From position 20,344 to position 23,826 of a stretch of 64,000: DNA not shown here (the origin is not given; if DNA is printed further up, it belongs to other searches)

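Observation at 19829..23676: Sensor adenylate cyclase with extracytoplasmic beta-propeller + solute-binding domain, translationally coupled to a Crp-like regulator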

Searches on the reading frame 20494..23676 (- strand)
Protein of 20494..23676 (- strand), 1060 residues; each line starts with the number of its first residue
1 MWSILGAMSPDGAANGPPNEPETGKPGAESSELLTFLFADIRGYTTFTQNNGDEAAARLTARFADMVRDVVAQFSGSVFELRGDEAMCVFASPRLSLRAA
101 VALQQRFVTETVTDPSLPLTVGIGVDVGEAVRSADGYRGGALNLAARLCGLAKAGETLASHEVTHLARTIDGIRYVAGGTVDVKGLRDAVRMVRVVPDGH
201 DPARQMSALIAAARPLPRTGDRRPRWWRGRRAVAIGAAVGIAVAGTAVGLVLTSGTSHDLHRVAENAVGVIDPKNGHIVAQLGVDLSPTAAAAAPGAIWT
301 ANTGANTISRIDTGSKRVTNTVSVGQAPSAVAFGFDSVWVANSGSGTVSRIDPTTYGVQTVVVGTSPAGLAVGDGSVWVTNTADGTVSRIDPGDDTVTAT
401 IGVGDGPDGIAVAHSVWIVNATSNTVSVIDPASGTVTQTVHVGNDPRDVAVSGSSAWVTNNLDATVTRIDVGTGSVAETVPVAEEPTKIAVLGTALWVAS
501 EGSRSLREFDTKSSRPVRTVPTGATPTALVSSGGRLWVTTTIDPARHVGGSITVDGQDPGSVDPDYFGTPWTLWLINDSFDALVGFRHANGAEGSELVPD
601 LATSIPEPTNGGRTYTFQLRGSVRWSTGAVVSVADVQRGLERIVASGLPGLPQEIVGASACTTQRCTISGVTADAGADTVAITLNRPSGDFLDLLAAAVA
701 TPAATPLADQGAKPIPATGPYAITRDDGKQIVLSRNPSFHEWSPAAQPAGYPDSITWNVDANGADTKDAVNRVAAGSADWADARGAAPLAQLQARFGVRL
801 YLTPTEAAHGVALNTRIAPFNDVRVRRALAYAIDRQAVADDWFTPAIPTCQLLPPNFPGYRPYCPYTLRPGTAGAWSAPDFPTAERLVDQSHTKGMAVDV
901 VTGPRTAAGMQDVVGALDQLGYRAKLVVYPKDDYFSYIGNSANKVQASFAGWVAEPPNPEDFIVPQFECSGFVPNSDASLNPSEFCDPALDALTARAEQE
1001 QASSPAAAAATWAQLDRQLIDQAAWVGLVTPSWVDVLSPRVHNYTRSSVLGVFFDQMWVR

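Call 6: search_protein_families(library=pfam, proteins=[window:20494-23676:-], max_evalue=0.1)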
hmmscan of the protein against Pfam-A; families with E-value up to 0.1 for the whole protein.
window:20494-23676:- (1060 aa): 7 families
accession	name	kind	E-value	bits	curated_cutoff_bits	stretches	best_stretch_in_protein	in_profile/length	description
PF00496.27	SBP_bac_5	-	5e-45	154.6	32.4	1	596-971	1-365/368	Bacterial extracellular solute-binding proteins, family 5 Middle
PF21783.3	YNCE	-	9.1e-10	38.8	27.1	2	375-459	40-127/339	YNCE-like beta-propeller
PF21959.2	DUF6923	-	7.8e-07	29.5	27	1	421-511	106-195/234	Repeat of unknown function (DUF6923)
PF00211.25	Guanylate_cyc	-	7.8e-06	26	21.9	1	29-190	4-176/183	Adenylate and Guanylate cyclase catalytic domain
PF16819.11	DUF5074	-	9.9e-05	22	27.2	1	320-467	93-246/353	Domain of unknown function (DUF5074)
PF08450.18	SGL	-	0.00095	19.3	26.3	0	294-334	193-233/246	SMP-30/Gluconolactonase/LRE-like region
PF01436.27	NHL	-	0.091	13.3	20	0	366-387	3-25/28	NHL repeat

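Call 7: search_protein_families(library=ncbifam, proteins=[window:20494-23676:-], max_evalue=0.01)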
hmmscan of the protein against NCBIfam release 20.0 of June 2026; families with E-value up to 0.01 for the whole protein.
window:20494-23676:- (1060 aa): 18 families
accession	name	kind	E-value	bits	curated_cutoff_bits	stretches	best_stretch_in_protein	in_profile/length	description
TIGR02276.1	beta_rpt_yvtn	repeat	1.5e-32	111.3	27.85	5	416-452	6-42/42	beta-propeller repeat protein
TIGR03866.1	PQQ_ABC_repeats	subfamily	3.9e-27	95.1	287.3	3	412-541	9-143/310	PQQ-dependent catabolism-associated beta-propeller protein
NF007287.0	PRK09755.1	equivalog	1.7e-11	43.6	1098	1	557-860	41-343/535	ABC transporter substrate-binding protein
NF011942.0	PRK15413.1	equivalog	1.1e-10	40.9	594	1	610-1031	83-483/512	glutathione ABC transporter substrate-binding protein GsiB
NF058673.1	LipAdnlyCyLipJMY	equivalog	2e-10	40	800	1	24-188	284-442/449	bifunctional lipase/adenylate cyclase LipJ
NF043070.1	DppA_dipep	equivalog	2.3e-10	39.7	1005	1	809-1002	293-481/535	dipeptide ABC transporter periplasmic-binding protein DppA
TIGR04028.1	SBP_KPN_01854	hypoth_equivalog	2.4e-10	39.6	468.5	1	595-849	42-296/509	TIGR04028 family ABC transporter substrate-binding protein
NF052340.1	hydrazine_beta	equivalog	3e-10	39.7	560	2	374-477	43-154/372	hydrazine synthase subunit beta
NF045468.1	Opp5A_nikA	equivalog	1.5e-09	36.9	600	1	597-841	57-276/488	nickel ABC transporter substrate-binding protein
NF011689.0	PRK15109.1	equivalog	2.6e-08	33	560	1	676-840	164-329/547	ABC transporter substrate-binding protein SapA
TIGR02294.1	nickel_nikA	equivalog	1.1e-07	30.8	393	1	557-644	14-94/501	nickel ABC transporter substrate-binding protein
NF052342.1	hydrazine_BC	exception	6.2e-07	28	1250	1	259-345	54-144/690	hydrazine synthase subunit beta-gamma fusion subunit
NF045467.1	Opp4A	equivalog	5.1e-06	25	650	0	819-844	313-338/556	oligopeptide ABC transporter substrate-binding protein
NF053768.1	CIS12_fam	equivalog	8.7e-06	24.7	860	0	434-546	34-151/715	CIS12 family contractile injection system protein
NF011684.0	PRK15104.1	equivalog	1.3e-05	24.1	947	1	598-841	83-331/543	oligopeptide ABC transporter substrate-binding protein OppA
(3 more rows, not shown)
